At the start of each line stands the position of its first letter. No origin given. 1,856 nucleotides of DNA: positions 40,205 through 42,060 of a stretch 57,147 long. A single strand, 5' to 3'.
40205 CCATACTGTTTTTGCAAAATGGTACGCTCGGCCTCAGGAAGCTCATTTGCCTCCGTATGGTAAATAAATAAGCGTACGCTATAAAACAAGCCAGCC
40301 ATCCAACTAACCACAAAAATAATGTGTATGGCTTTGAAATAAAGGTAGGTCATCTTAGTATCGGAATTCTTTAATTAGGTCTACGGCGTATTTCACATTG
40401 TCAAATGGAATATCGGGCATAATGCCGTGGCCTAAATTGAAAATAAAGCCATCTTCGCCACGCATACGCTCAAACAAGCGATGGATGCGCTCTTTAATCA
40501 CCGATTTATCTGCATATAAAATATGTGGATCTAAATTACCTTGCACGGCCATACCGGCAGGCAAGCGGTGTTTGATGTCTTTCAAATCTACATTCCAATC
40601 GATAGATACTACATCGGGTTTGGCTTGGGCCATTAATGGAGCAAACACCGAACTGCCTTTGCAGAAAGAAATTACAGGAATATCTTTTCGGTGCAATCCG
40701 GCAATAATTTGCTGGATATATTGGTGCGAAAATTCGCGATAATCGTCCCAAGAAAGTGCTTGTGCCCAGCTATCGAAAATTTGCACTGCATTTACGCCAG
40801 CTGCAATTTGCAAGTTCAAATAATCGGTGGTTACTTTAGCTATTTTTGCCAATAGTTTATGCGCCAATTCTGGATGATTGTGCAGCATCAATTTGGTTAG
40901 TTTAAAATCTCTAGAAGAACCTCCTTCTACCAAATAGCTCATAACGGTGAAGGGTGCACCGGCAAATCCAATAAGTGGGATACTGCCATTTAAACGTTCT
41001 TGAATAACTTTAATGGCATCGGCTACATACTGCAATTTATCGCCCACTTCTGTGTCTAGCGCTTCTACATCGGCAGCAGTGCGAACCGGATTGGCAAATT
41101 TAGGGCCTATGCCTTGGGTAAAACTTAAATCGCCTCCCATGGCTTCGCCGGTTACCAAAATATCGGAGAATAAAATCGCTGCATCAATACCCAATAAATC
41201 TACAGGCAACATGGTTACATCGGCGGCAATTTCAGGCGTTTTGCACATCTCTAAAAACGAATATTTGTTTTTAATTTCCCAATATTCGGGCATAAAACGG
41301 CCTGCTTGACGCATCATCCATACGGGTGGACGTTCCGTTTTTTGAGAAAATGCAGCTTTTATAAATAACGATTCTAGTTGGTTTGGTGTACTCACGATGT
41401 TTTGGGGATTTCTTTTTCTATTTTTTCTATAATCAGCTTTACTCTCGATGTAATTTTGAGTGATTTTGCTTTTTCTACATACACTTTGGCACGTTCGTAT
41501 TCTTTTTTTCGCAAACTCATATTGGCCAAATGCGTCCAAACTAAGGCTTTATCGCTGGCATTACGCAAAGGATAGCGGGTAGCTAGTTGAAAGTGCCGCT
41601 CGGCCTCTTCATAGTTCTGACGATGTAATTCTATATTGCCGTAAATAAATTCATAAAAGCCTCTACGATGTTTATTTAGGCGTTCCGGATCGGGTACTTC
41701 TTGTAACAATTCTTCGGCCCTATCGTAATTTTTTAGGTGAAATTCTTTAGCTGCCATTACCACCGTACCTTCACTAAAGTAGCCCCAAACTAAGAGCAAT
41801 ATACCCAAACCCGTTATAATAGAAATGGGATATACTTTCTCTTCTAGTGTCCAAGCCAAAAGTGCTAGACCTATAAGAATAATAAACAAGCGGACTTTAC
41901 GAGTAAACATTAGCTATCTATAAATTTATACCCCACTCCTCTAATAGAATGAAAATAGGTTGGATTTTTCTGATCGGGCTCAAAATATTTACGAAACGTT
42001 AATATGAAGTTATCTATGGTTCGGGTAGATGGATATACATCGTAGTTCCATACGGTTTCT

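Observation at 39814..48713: Intramembrane-type two-component system plus a 2-TM/TPR protein embedded in a translationally coupled heme operon (hemA to hemJ)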

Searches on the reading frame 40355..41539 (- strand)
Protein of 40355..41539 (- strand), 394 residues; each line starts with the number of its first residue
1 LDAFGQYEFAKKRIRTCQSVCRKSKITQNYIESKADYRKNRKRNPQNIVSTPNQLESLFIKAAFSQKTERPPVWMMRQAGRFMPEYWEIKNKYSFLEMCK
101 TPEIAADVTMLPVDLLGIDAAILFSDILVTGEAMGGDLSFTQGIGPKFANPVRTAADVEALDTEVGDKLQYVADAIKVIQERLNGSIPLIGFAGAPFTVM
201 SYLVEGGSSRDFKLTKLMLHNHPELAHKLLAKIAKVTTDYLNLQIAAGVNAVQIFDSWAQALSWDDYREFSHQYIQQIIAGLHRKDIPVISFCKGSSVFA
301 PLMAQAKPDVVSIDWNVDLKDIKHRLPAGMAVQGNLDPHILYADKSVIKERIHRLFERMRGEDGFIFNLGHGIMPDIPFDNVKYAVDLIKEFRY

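Call 3: search_protein_families(library=pfam, proteins=[window:40355-41539:-], max_evalue=0.01)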
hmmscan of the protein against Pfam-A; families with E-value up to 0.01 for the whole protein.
window:40355-41539:- (394 aa): 1 family
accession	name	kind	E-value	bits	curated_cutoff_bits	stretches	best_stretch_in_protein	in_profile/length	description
PF01208.23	URO-D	-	1e-124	416.5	23.9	1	57-391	4-345/346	Uroporphyrinogen decarboxylase (URO-D)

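Call 4: search_protein_families(library=ncbifam, proteins=[window:40355-41539:-], max_evalue=0.01)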
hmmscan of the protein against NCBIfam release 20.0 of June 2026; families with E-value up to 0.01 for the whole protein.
window:40355-41539:- (394 aa): 5 families
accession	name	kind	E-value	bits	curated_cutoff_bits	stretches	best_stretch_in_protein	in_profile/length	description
TIGR01464.1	hemE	equivalog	6e-126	420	302.95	1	59-390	2-337/338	uroporphyrinogen decarboxylase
NF004889.0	PRK06252.1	subfamily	1.5e-25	90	244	1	61-393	12-337/340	methylcobalamin:coenzyme M methyltransferase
TIGR01463.1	mtaA_cmuA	subfamily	3.8e-22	79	235.4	1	100-393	47-339/340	MtaA/CmuA family methyltransferase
NF041608.1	methylcob_mtaseMtbA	equivalog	1e-17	64.2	600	1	146-394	95-339/339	methylcobamide:CoM methyltransferase MtbA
NF040654.1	MtaA_Meth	equivalog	1.2e-14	54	400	1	100-387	45-330/337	methylcobamide:CoM methyltransferase MtaA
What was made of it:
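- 40355..41395 (-): hemE, uroporphyrinogen decarboxylase, with a GTG start overlapping the TPR stop (GTGA). TIGR01464 at 420 bits (call 4).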

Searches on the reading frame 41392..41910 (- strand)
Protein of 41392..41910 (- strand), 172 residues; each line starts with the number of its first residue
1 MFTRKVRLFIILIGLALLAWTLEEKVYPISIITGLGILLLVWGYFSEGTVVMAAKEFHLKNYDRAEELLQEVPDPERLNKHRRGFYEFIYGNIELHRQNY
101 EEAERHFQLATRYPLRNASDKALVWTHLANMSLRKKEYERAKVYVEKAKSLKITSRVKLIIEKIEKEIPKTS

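Call 3: search_protein_families(library=pfam, proteins=[window:41392-41910:-], max_evalue=0.01)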
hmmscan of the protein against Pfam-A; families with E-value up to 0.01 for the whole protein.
window:41392-41910:- (172 aa): 12 families
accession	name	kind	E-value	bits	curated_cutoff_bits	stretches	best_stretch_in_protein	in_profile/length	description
PF07719.23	TPR_2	-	7e-08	32.5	27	0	90-112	7-29/34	Tetratricopeptide repeat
PF00515.34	TPR_1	-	9.1e-07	28.9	27.8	0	122-151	1-30/34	Tetratricopeptide repeat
PF13181.12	TPR_8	-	0.00012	22.4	25.7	0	124-151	3-30/34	Tetratricopeptide repeat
PF13424.12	TPR_12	-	0.00013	22.5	30.1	0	90-147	9-70/77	Tetratricopeptide repeat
PF13374.12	TPR_10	-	0.00015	22.1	27.5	0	57-72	13-28/42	Tetratricopeptide repeat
PF23231.1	HAT_Syf1_CNRKL1_C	-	0.0004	19.7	27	1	97-156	22-81/397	Pre-mRNA-splicing factor Syf1/CRNKL1 C-terminal HAT repeat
PF02259.29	FAT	-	0.00091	19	24.2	0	55-113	7-58/343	FAT domain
PF13428.12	TPR_14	-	0.0011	19.8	23.5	0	90-115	7-33/44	Tetratricopeptide repeat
PF13432.12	TPR_16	-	0.0017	19.2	32.7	0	94-141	7-50/65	Tetratricopeptide repeat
PF25063.1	ARM_TT21_C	-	0.0017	18.7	35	1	44-141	93-183/209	Tetratricopeptide repeat protein 21 C-terminal ARM domain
PF14559.12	TPR_19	-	0.0044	17.7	25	0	57-76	36-55/68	Tetratricopeptide repeat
PF25058.1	ARM_TT21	-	0.0062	16.9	27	0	85-157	8-73/155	Tetratricopeptide repeat protein 21 ARM repeat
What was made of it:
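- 41392..41910 (-): 172-aa protein with two N-terminal TM helices and a cytoplasmic three-repeat TPR domain. It is a candidate accessory of the kinase or of the pathway. Pfam TPR hits (call 3).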

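Call 4: search_protein_families(library=ncbifam, proteins=[window:41392-41910:-], max_evalue=0.01)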
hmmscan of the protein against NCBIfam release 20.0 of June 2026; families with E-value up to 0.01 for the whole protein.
window:41392-41910:- (172 aa): 4 families
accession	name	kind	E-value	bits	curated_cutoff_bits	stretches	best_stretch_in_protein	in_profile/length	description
NF058541.1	SusR_regulator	equivalog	7e-07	28.8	480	1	49-149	168-268/515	SusR family glycan utilization regulator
NF052312.1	T9SS_PorW_SprE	equivalog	7.7e-07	28.1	250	1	88-148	294-354/716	type IX secretion system periplasmic lipoprotein PorW/SprE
NF033920.0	C39_PA2778_fam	equivalog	0.002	17.6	150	1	85-151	191-253/255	PA2778 family cysteine peptidase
TIGR02917.1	PEP_TPR_lipo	equivalog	0.0026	15.7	312.2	0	117-151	460-494/899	XrtA/PEP-CTERM system TPR-repeat protein PrsT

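Call 10: find_homologous_proteins(query=window:41392-41910:-, max_evalue=0.001)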
Query window:41392-41910:- (172 aa): 177 proteins with E <= 0.001 among 326 candidates; the best 120 are listed.
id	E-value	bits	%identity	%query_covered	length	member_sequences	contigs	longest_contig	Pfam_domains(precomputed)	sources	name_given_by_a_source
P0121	5.6e-99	347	91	100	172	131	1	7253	PF00515.35,PF28559.1,PF07719.24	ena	-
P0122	1.7e-93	329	87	100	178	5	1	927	PF00515.35,PF28559.1,PF07719.24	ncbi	-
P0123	8.7e-83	294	79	92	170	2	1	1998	PF28559.1,PF07719.24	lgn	-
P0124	2.0e-82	293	77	99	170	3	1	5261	PF28559.1,PF07719.24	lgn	-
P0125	2.2e-82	293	77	100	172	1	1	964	PF13424.13,PF07719.24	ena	-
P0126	3.1e-82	292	75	99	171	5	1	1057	PF00515.35,PF07719.24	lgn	-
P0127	1.9e-81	290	74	100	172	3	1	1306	PF07719.24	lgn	-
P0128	2.0e-81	289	76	100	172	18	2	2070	PF28559.1,PF07719.24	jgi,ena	jgi:tetratricopeptide (TPR) repeat protein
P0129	1.0e-80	287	73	100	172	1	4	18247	PF00515.35,PF28559.1,PF07719.24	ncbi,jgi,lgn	ncbi:MAG: hypothetical protein RI924_335 [Bacteroidota bacterium]|jgi:tetratricopeptide (TPR) repeat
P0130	4.4e-79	282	75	99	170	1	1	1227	PF07719.24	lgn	-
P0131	1.4e-76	274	70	100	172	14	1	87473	PF00515.35,PF28559.1,PF07719.24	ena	-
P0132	2.5e-76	273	70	99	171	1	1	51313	PF13424.13,PF28559.1,PF13428.13,PF07719.24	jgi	jgi:tetratricopeptide (TPR) repeat protein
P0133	1.5e-75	270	69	99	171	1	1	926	PF28559.1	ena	-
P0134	2.4e-75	270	69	99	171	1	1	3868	PF13424.13,PF28559.1,PF13432.13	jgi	-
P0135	5.1e-75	269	67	100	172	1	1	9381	-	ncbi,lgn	ncbi:MAG TPA: hypothetical protein VGE26_11140 [Sphingobacteriaceae bacterium]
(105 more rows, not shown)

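Call 16: search_solved_structures(query=A1, max_evalue=10, show_alignments=2)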
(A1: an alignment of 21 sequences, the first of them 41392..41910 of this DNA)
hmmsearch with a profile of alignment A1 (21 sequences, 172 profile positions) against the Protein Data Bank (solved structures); distinct sequences matched with E-value up to 10: 3.
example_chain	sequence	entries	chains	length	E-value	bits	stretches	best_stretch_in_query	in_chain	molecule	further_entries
6k4j_A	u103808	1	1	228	0.25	14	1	31-65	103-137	CD9 antigen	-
9esh_X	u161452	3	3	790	0.31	13.6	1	98-148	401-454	Pre-mRNA-splicing factor cwf3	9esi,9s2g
1s5j_A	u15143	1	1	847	0.62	12.7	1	54-117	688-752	DNA polymerase I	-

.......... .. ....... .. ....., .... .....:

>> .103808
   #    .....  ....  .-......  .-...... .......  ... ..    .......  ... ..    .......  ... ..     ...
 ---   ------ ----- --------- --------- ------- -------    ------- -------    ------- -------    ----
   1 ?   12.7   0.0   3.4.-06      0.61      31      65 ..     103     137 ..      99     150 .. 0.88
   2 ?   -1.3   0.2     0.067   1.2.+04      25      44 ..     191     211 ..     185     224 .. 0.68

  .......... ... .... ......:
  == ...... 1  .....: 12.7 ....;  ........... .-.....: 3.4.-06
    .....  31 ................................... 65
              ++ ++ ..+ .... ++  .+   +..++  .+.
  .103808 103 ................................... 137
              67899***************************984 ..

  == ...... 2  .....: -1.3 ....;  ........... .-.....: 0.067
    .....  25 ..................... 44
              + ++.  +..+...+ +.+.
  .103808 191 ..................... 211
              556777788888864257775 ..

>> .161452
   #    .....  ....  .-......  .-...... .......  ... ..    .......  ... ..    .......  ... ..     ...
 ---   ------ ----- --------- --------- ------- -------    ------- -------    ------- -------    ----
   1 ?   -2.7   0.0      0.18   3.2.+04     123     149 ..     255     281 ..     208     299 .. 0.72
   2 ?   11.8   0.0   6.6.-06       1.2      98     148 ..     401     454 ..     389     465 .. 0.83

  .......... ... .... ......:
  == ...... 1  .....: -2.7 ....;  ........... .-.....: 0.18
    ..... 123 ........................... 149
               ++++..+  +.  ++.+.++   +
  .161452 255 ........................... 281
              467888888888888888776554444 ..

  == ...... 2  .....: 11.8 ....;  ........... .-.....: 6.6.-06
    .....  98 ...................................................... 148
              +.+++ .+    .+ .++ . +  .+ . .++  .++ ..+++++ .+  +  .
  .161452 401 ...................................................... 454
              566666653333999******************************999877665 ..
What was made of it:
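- On FLU-type GluTR regulators: A PDB profile search found no match (call 16).
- Closest known: Plant FLU. Different: Pfam HemY_N does not match (call 3), and a PDB profile search found nothing (call 16).
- There is no sequence match to any PDB chain, FLU included (call 16).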

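Call 24: predict_structure(alignment_id=A1)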
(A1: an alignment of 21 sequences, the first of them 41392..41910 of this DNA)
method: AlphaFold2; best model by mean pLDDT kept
length: 172 residues; sequences in the alignment: 21
mean_pLDDT: 86.4   pTM: 0.72
mean pLDDT of the five models: 86.4, 85.0, 83.8, 83.8, 81.2
residues with pLDDT >= 90: 82; 70-90: 75; 50-70: 13; < 50: 2
segments of 3 or more residues with pLDDT < 50: none
pLDDT, mean of each block of 10 residues (from residue 1): 68 85 85 79 62 85 88 83 92 94 96 90 96 94 96 93 90 49
secondary structure, 60 per line:
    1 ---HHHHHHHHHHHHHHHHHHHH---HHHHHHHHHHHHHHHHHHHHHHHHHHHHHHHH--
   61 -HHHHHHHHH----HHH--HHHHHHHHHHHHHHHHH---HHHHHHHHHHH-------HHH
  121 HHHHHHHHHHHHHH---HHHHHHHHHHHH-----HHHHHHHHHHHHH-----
elements in order: H4-23 H27-58 H62-70 H80-96 H100-110 H118-134 H138-149 H155-167
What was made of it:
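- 41392..41910 (-): AlphaFold mean pLDDT 86 (call 24).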

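Call 27: fold_search(model_id=the predicted structure, library=pdb)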
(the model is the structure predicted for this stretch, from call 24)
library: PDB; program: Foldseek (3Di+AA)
matches with E <= 10: 1393; with E <= 0.001: 0
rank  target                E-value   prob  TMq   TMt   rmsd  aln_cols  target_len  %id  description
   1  9k7u_A                4.1e-03  1.00  0.42  0.50   6.1       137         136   19  Crystal structure of designed zinc-induced heterodimer Heter-Zn2-HEHE-22 (released 2025-10-29)
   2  9gzg_A                5.3e-03  1.00  0.56  0.61  10.8       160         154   18  Crystal structure of CTPR4E4 mutant (released 2025-10-15)
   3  2xpi_D                6.5e-03  1.00  0.57  0.21  10.2       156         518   17  Crystal structure of APC/C hetero-tetramer Cut9-Hcn1 (released 2011-03-30)
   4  8ump_A                7.2e-03  1.00  0.50  0.68   3.5       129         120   21  T33-ml35 - Designed Tetrahedral Protein Cage Using Machine Learning Algorithms (released 2023-11-15)
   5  2ho1_B                1.0e-02  1.00  0.49  0.40  11.3       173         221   17  Functional Characterization of Pseudomonas Aeruginosa pilF (released 2006-07-25)
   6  1na0_A                1.2e-02  1.00  0.51  0.70   3.4       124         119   22  Design of Stable alpha-Helical Arrays from an Idealized TPR Motif (released 2003-06-03)
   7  5hrz                  1.3e-02  1.00  0.51  0.68   3.2       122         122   19  Computationally Designed Trimer 1na0C3_3 (released 2017-04-12)
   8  3fwv_A                1.3e-02  1.00  0.52  0.67   3.6       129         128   13  Crystal Structure of a Redesigned TPR Protein, T-MOD(VMY), in Complex with MEEVF Peptide (released 2009-04-21)
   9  5l0y_H                1.3e-02  1.00  0.51  0.63   4.0       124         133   10  Crystal Structure of a Sec72-ssa1 c-terminal peptide fusion protein (released 2017-03-22)
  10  1hh8                  1.6e-02  1.00  0.49  0.44  10.2       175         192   14  The active N-terminal region of p67phox: Structure at 1.8 Angstrom resolution and biochemical characterizations of the A (released 2001-06-13)
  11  1elr_A                1.6e-02  1.00  0.51  0.65   3.6       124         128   14  Crystal structure of the TPR2A domain of HOP in complex with the HSP90 peptide MEEVD (released 2000-04-26)
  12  6v8e_B                1.7e-02  1.00  0.49  0.68   3.2       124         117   18  Computationally designed C3-symmetric homotrimer from TPR repeat protein (released 2020-08-12)
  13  6nsv_A                1.7e-02  1.00  0.52  0.67   3.3       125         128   15  Crystal structure of the human CHIP TPR domain in complex with a 5mer acetylated optimized peptide (released 2019-07-31)
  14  2nc9_MODEL_1_A        1.8e-02  1.00  0.51  0.64   3.8       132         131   14  Apo solution structure of Hop TPR2A (released 2017-03-29)
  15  5l0y_C                1.9e-02  1.00  0.53  0.60   4.2       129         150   10  Crystal Structure of a Sec72-ssa1 c-terminal peptide fusion protein (released 2017-03-22)
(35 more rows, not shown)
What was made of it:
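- Foldseek hits are generic TPR domains with E above 0.004 (call 27).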

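Call 65: find_homologous_proteins(query=A4, max_evalue=0.001)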
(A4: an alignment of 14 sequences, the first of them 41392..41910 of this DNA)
Query A4 (14 sequences) (172 aa, profile of the alignment): 425 proteins with E <= 0.001 among 7579 candidates; the best 120 are listed.
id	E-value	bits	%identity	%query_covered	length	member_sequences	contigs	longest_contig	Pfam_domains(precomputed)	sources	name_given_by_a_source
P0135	2.3e-79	283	67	100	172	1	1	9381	-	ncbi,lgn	ncbi:MAG TPA: hypothetical protein VGE26_11140 [Sphingobacteriaceae bacterium]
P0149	4.4e-78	279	68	100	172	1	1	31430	-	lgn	-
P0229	3.1e-77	276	66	98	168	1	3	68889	PF13424.13,PF28559.1,PF07719.24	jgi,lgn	jgi:tetratricopeptide (TPR) repeat protein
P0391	3.8e-77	276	65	98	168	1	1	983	PF13424.13,PF07719.24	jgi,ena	jgi:tetratricopeptide (TPR) repeat protein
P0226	4.7e-77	275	67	98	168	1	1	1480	PF13424.13,PF28559.1,PF07719.24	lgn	-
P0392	7.8e-77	274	64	98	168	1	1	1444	PF13424.13,PF28559.1,PF07719.24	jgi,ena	jgi:tetratricopeptide (TPR) repeat protein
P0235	9.8e-77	274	66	98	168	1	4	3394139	PF13424.13,PF07719.24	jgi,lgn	jgi:tetratricopeptide (TPR) repeat protein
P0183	1.2e-76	274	67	100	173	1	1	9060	PF13424.13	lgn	-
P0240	1.3e-76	274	65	98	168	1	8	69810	PF13424.13,PF07719.24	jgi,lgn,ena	jgi:tetratricopeptide (TPR) repeat protein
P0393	1.4e-76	274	64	98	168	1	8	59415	PF13424.13,PF07719.24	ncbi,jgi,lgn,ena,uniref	ncbi:tol-pal system YbgF family protein [Daejeonella sp.]|jgi:tetratricopeptide (TPR) repeat protein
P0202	1.4e-76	274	64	99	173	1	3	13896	PF28559.1,PF07719.24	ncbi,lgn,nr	ncbi:MAG TPA: hypothetical protein VEV16_09090 [Daejeonella sp.]|nr:hypothetical protein [Daejeonell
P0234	1.6e-76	273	66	98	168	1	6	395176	PF13424.13,PF07719.24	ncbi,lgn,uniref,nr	ncbi:tetratricopeptide repeat protein [Daejeonella sp.]|uniref:tetratricopeptide repeat protein n=1 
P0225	1.9e-76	273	66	98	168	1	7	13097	PF13424.13,PF07719.24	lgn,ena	-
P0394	2.0e-76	273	64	98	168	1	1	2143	PF13424.13,PF07719.24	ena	-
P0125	2.1e-76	273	77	100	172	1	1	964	PF13424.13,PF07719.24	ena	-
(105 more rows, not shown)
